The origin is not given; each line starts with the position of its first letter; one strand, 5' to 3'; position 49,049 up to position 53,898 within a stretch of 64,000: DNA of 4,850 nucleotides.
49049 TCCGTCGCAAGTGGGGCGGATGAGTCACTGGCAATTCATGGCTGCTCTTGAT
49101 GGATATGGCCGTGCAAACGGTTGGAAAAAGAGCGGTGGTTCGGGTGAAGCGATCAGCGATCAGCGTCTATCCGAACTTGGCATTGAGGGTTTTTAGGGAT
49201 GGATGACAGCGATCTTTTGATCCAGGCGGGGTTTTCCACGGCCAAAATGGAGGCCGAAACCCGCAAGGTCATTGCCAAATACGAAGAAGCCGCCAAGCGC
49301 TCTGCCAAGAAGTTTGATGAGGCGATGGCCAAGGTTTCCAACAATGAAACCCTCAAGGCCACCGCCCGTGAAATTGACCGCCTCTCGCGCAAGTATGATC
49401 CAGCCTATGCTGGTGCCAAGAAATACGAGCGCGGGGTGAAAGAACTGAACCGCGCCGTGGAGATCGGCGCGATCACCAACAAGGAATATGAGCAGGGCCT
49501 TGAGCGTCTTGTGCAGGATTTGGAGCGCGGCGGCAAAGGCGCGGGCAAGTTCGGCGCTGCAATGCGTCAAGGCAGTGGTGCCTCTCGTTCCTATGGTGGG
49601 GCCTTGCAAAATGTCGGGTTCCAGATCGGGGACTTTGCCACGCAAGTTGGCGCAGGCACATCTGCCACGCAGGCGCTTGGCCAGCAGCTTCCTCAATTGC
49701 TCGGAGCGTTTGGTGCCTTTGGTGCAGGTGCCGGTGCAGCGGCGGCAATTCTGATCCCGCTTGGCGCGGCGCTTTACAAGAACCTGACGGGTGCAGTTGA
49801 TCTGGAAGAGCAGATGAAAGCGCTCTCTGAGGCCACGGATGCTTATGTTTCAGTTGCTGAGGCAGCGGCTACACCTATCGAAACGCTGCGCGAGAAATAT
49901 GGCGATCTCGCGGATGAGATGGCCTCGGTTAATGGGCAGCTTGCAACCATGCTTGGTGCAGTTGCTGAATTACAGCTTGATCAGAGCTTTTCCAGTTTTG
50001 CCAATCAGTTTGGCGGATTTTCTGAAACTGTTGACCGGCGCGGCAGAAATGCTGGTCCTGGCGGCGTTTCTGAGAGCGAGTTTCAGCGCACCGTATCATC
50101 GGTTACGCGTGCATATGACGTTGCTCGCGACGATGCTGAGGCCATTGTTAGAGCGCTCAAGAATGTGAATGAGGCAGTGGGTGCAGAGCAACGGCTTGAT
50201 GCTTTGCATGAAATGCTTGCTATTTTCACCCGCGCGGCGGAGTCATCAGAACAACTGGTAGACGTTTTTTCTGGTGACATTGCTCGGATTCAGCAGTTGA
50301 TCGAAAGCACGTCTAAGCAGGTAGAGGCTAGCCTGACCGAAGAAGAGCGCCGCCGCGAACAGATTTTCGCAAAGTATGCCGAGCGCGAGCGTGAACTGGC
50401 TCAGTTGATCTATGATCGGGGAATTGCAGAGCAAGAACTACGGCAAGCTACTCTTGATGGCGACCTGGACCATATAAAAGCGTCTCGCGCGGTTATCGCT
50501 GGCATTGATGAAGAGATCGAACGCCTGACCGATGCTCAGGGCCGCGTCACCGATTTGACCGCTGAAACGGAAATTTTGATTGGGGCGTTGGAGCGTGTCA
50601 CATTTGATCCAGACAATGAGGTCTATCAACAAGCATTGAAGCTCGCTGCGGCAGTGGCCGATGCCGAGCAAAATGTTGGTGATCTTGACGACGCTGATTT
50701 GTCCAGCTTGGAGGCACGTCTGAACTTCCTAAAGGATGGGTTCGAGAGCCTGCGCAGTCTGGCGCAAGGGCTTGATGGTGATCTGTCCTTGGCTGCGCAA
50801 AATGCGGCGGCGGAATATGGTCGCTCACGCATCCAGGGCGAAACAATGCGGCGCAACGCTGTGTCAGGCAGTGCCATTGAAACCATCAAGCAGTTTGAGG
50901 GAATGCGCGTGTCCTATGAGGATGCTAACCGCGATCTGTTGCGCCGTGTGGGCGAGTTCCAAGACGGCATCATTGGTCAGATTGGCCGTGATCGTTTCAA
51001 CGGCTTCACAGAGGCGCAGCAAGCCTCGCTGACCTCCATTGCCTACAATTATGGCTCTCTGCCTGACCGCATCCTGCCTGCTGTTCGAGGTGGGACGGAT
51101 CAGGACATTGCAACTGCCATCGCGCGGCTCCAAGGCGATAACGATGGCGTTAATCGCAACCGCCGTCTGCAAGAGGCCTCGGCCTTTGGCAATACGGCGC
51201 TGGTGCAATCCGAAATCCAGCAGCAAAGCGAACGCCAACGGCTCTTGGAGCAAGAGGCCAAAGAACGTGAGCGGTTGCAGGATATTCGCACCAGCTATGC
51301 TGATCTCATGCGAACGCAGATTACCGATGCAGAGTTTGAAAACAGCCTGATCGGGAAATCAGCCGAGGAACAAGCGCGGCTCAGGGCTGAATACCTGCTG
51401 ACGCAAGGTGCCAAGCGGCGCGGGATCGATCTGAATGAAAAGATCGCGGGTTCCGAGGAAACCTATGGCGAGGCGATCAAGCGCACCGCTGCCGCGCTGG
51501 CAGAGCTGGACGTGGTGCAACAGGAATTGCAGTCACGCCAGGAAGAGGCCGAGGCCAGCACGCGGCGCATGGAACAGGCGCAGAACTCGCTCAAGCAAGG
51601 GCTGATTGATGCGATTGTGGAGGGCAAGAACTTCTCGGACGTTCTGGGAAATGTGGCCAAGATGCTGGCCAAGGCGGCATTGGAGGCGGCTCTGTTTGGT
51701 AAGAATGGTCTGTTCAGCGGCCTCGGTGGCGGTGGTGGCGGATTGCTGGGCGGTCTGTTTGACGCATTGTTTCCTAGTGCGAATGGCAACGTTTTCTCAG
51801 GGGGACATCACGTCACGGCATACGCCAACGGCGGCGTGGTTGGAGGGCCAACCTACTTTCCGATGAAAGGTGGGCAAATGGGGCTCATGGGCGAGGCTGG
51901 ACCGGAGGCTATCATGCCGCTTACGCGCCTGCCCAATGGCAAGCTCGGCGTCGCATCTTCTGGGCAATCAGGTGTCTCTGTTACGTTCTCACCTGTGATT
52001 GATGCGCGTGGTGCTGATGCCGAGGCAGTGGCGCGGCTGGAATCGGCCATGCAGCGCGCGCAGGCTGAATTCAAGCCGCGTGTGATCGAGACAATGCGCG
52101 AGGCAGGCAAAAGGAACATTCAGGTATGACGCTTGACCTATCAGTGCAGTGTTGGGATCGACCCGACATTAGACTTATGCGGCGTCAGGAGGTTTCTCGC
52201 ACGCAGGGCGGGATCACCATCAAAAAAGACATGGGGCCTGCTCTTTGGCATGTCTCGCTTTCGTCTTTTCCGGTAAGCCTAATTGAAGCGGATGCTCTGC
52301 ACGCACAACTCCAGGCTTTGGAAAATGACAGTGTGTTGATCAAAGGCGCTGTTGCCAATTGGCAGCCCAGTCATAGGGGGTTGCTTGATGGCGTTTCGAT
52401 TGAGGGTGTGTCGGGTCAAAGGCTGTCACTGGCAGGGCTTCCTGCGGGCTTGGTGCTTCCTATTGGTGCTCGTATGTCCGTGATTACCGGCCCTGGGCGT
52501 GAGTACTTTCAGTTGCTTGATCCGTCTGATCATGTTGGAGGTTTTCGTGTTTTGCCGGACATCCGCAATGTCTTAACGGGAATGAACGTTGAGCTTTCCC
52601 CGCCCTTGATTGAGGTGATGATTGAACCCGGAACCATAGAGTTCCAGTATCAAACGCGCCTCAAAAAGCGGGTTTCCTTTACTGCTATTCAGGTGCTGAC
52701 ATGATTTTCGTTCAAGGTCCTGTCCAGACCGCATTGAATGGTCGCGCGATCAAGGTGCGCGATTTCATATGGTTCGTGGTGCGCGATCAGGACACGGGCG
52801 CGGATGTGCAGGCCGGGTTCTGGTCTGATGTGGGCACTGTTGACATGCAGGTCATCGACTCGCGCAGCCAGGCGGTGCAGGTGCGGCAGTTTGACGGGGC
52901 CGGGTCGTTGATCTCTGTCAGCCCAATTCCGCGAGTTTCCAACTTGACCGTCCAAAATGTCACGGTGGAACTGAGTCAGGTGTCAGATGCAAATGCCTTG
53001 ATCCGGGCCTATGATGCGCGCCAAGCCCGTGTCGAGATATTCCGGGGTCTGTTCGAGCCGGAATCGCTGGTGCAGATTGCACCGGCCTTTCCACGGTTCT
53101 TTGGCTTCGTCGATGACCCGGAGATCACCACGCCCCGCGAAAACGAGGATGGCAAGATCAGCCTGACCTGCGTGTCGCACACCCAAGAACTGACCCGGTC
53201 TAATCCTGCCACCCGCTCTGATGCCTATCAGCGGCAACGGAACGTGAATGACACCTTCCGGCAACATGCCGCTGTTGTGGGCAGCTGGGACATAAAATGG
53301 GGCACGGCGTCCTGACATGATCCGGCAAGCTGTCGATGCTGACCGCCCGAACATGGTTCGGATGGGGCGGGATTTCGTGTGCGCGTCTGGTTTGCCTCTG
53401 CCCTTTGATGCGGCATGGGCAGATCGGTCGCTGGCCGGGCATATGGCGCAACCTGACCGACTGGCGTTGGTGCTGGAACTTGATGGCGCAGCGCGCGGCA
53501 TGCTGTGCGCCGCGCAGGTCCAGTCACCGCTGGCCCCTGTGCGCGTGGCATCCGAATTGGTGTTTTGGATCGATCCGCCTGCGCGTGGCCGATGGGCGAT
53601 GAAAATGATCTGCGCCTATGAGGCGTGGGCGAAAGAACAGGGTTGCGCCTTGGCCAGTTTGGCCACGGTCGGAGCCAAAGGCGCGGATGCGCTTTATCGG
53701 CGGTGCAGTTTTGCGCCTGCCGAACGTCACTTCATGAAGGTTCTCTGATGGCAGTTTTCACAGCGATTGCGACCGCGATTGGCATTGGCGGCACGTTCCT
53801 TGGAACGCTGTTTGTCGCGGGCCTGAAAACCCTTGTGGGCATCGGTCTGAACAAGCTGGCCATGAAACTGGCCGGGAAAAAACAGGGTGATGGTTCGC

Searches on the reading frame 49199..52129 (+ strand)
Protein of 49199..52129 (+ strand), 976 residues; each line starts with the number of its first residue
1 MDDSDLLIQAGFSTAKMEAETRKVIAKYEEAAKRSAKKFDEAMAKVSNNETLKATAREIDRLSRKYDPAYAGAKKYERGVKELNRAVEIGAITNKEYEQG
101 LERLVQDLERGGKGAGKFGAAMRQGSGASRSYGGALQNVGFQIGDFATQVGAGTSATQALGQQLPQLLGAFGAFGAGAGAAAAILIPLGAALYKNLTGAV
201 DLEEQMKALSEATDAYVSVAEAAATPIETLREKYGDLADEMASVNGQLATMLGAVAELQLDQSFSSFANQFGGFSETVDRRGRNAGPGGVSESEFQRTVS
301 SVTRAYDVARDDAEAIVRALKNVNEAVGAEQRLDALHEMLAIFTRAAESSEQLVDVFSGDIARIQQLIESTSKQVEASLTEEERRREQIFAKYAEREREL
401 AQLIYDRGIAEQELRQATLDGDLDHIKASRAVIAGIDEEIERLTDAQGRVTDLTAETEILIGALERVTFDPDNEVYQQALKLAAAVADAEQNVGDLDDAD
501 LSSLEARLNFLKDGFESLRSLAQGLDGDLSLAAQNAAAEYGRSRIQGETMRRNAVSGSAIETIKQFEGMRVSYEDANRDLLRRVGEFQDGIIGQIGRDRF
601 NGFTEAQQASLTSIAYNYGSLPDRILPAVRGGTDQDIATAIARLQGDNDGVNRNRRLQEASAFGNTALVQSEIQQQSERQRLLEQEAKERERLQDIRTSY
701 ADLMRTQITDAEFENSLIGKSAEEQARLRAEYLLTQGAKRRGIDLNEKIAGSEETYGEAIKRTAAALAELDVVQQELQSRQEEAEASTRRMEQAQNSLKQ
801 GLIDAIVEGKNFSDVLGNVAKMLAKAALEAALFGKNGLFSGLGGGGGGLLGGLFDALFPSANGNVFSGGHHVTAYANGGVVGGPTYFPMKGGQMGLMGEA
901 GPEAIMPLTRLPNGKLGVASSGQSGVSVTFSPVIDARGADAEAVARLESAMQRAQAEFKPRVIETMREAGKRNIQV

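Call 18: find_encoding_contigs(protein=window:49199-52129:+, flank=10000, max_places=10)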
Protein window:49199-52129:+ (976 aa): no gene with exactly this product is on record in the collection.

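Call 30: search_protein_families(library=pfam, proteins=[window:49199-52129:+], max_evalue=0.001)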
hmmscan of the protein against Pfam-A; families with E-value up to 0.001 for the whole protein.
window:49199-52129:+ (976 aa): 0 families

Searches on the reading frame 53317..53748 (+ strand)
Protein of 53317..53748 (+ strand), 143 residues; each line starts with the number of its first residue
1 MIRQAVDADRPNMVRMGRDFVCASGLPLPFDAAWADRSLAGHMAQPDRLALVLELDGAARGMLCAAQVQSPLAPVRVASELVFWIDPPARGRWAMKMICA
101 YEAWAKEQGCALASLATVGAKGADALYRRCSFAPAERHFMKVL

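Call 30: search_protein_families(library=pfam, proteins=[window:53317-53748:+], max_evalue=0.001)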
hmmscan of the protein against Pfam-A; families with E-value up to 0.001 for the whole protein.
window:53317-53748:+ (143 aa): 1 family
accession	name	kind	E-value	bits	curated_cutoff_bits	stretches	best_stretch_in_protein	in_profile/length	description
PF00583.31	Acetyltransf_1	-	3.3e-06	27.8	20.7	1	42-132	27-116/116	Acetyltransferase (GNAT) family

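Call 58: search_protein_families(library=ncbifam, proteins=[window:53317-53748:+], max_evalue=0.001)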
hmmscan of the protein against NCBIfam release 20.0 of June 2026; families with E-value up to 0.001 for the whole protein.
window:53317-53748:+ (143 aa): 2 families
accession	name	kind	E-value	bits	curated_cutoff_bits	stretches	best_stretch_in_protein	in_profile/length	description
NF000021.4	AAC_6p_Serra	exception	0.00037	20.3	310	1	80-138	79-138/146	aminoglycoside 6'-N-acetyltransferase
NF033130.1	AAC_6p_A48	exception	0.00062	19.6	300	1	40-138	34-139/147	AacA48 family aminoglycoside 6'-N-acetyltransferase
